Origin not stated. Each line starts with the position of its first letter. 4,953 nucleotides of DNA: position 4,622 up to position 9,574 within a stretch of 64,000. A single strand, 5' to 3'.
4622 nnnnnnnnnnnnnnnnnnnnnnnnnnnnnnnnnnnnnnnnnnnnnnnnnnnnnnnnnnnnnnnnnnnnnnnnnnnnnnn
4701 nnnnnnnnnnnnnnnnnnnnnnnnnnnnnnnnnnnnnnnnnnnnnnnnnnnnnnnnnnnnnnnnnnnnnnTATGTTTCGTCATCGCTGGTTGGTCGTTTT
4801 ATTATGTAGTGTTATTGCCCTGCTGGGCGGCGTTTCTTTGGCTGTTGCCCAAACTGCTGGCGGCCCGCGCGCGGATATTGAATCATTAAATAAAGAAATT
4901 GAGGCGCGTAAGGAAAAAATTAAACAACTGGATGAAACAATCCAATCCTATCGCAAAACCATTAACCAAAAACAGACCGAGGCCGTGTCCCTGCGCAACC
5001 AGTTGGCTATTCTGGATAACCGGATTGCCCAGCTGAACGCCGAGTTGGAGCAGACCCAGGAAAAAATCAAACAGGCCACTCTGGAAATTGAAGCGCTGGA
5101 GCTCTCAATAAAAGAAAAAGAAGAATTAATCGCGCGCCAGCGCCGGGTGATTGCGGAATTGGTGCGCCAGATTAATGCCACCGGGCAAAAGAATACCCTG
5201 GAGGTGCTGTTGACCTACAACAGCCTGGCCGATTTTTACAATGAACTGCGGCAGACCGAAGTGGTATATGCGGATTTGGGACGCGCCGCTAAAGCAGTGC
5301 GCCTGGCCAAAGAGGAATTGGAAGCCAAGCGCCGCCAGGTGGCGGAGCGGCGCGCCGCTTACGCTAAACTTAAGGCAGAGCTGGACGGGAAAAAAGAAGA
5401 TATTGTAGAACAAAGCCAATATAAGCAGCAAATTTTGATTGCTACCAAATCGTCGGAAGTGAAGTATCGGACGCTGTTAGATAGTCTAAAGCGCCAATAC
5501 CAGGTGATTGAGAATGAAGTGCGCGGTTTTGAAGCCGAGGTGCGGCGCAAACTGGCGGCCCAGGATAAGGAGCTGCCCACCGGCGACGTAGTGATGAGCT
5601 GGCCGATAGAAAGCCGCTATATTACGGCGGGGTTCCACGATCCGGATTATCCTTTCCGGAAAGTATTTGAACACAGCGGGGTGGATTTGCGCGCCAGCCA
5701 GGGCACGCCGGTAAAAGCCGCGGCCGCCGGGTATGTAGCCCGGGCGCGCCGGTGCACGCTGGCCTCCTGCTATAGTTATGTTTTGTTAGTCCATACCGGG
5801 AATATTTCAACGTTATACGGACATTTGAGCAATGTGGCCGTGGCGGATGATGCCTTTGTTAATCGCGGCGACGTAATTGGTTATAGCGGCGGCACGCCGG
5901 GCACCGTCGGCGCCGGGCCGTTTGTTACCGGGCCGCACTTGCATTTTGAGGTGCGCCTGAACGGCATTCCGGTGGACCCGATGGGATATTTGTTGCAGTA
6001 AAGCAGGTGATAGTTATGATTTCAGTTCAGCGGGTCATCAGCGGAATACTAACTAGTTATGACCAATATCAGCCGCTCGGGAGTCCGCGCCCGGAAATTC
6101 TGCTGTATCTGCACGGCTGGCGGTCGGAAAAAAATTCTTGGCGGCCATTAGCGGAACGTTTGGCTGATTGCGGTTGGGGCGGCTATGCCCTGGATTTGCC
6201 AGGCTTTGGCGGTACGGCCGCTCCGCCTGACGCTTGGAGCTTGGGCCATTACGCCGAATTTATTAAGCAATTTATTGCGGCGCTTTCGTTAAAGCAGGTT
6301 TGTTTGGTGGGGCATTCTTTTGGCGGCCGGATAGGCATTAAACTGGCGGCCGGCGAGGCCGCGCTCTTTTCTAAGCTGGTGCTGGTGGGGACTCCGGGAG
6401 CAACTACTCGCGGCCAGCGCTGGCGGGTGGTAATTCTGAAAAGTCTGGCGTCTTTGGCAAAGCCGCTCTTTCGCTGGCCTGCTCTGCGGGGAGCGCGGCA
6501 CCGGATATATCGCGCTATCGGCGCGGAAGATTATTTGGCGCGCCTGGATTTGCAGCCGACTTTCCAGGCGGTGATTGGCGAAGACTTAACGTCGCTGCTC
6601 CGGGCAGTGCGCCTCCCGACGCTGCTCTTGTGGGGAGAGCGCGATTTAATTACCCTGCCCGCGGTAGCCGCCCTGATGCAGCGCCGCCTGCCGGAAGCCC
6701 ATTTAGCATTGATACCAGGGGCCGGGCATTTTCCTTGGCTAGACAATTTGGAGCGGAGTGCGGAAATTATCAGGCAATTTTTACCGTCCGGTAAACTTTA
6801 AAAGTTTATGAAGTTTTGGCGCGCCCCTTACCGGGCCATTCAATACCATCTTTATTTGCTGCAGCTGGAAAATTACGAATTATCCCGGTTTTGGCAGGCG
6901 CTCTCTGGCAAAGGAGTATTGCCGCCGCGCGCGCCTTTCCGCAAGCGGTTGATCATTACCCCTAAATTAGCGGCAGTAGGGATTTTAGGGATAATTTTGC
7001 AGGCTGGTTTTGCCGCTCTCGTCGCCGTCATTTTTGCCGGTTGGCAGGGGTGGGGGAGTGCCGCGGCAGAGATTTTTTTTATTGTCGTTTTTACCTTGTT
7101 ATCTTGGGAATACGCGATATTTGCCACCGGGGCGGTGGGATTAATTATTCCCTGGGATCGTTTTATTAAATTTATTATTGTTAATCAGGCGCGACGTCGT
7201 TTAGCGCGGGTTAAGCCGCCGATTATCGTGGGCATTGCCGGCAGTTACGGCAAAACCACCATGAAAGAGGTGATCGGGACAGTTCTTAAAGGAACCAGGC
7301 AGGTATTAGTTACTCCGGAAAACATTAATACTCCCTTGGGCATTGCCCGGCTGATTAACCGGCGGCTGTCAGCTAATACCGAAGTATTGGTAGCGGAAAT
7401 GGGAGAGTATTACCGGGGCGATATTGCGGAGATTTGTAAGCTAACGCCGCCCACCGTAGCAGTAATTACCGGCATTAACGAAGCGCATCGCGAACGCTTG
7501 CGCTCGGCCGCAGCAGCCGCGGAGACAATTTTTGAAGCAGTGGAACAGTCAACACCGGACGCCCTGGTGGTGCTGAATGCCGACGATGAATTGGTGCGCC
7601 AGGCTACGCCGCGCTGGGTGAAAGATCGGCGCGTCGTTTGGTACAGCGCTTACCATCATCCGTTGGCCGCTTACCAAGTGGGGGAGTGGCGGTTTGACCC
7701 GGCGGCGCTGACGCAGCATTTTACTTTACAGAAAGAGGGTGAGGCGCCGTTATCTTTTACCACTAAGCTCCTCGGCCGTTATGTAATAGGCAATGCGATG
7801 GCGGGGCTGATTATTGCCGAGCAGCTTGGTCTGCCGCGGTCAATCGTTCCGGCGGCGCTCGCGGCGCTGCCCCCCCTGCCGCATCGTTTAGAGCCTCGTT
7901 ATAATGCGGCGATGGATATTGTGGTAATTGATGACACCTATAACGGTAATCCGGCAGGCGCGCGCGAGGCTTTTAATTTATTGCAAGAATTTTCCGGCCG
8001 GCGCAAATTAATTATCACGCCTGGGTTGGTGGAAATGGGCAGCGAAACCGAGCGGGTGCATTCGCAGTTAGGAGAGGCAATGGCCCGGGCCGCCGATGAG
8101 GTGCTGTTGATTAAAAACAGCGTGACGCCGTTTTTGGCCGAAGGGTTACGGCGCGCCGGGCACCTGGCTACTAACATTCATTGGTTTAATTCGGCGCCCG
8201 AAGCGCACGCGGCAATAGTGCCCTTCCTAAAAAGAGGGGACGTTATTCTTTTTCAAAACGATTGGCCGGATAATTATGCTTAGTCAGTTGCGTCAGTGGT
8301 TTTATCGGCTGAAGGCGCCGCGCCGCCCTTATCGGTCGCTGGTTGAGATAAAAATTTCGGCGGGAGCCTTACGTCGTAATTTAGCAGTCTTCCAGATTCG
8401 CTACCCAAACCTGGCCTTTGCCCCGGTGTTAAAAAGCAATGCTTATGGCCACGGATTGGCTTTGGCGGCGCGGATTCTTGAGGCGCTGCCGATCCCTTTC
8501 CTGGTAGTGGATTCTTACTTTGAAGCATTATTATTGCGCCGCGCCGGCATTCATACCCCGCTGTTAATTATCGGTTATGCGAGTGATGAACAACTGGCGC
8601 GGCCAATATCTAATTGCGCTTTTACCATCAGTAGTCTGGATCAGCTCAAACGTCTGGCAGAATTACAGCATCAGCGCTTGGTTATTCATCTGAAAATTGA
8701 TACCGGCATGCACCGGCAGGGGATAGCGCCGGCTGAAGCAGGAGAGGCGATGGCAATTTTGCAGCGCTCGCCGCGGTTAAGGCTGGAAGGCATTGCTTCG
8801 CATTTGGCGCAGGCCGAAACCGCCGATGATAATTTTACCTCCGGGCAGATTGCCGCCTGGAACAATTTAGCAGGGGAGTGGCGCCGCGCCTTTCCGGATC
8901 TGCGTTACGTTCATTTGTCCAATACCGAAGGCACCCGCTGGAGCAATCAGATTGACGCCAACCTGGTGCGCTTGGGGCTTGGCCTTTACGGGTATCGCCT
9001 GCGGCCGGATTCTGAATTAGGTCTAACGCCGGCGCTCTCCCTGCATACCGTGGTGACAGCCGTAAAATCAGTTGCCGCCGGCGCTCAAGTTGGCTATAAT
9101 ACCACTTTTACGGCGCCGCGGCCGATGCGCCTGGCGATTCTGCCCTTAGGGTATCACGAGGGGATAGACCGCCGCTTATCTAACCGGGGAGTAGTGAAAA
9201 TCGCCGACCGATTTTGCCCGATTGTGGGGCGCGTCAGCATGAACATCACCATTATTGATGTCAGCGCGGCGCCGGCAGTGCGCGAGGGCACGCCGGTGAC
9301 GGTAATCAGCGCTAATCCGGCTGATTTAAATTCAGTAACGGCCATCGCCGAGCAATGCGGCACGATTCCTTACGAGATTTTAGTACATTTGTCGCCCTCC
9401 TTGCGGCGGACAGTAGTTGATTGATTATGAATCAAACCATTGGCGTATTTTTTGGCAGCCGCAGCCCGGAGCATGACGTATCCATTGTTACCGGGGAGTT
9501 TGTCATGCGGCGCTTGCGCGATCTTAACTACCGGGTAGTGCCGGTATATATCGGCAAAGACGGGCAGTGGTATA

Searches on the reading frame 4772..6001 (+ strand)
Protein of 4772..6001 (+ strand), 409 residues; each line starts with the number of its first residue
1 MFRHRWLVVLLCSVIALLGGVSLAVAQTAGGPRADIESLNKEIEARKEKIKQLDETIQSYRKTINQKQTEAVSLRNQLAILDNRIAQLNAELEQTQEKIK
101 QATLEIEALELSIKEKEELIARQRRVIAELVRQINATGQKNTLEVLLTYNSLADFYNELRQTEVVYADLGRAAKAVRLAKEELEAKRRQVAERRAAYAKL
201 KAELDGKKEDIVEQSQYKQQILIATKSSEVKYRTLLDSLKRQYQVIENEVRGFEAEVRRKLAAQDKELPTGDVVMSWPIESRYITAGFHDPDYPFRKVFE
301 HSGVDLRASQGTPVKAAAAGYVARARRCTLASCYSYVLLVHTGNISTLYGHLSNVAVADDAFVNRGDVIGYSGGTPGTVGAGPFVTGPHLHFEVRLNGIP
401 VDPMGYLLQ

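Call 43: search_protein_families(library=pfam, proteins=[window:4772-6001:+], max_evalue=0.001)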
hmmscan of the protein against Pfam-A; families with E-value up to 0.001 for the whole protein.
window:4772-6001:+ (409 aa): 1 family
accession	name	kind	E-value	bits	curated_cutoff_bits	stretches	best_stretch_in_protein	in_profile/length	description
PF01551.29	Peptidase_M23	-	1.5e-24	86.4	28.7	1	300-403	2-96/96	Peptidase family M23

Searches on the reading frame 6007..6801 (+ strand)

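Call 43: search_protein_families(library=pfam, proteins=[window:6007-6801:+], max_evalue=0.001)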
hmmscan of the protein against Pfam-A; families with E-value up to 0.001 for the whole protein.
window:6007-6801:+ (264 aa): 3 families
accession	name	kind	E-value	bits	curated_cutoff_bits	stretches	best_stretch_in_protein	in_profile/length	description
PF00561.26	Abhydrolase_1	-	2.6e-27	96.5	25.8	2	31-132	2-105/245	alpha/beta hydrolase fold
PF12697.13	Abhydrolase_6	-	3.5e-24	87.1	26.3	1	32-252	1-215/217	Alpha/beta hydrolase family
PF12146.15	Hydrolase_4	-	1.5e-16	60.9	27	1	31-242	6-233/239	Serine aminopeptidase, S33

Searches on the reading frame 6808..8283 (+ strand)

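Call 43: search_protein_families(library=pfam, proteins=[window:6808-8283:+], max_evalue=0.001)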
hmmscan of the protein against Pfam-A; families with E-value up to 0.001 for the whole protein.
window:6808-8283:+ (491 aa): 2 families
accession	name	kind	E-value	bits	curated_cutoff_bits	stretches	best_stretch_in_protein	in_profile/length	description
PF08245.18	Mur_ligase_M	-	1.4e-24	87.6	24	1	143-336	1-199/200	Mur ligase middle domain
PF02875.26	Mur_ligase_C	-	3.8e-13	50.8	28.4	1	359-482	1-123/127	Mur ligase, glutamate ligase domain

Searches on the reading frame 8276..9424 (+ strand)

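Call 43: search_protein_families(library=pfam, proteins=[window:8276-9424:+], max_evalue=0.001)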
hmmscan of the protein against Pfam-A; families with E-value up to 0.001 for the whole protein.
window:8276-9424:+ (382 aa): 2 families
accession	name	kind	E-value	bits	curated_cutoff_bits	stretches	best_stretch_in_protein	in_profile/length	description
PF01168.26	Ala_racemase_N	-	5.6e-50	170.5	24.1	1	27-241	1-219/220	Alanine racemase, N-terminal domain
PF00842.27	Ala_racemase_C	-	1.7e-35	121.8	25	1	253-379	1-126/127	Alanine racemase, C-terminal domain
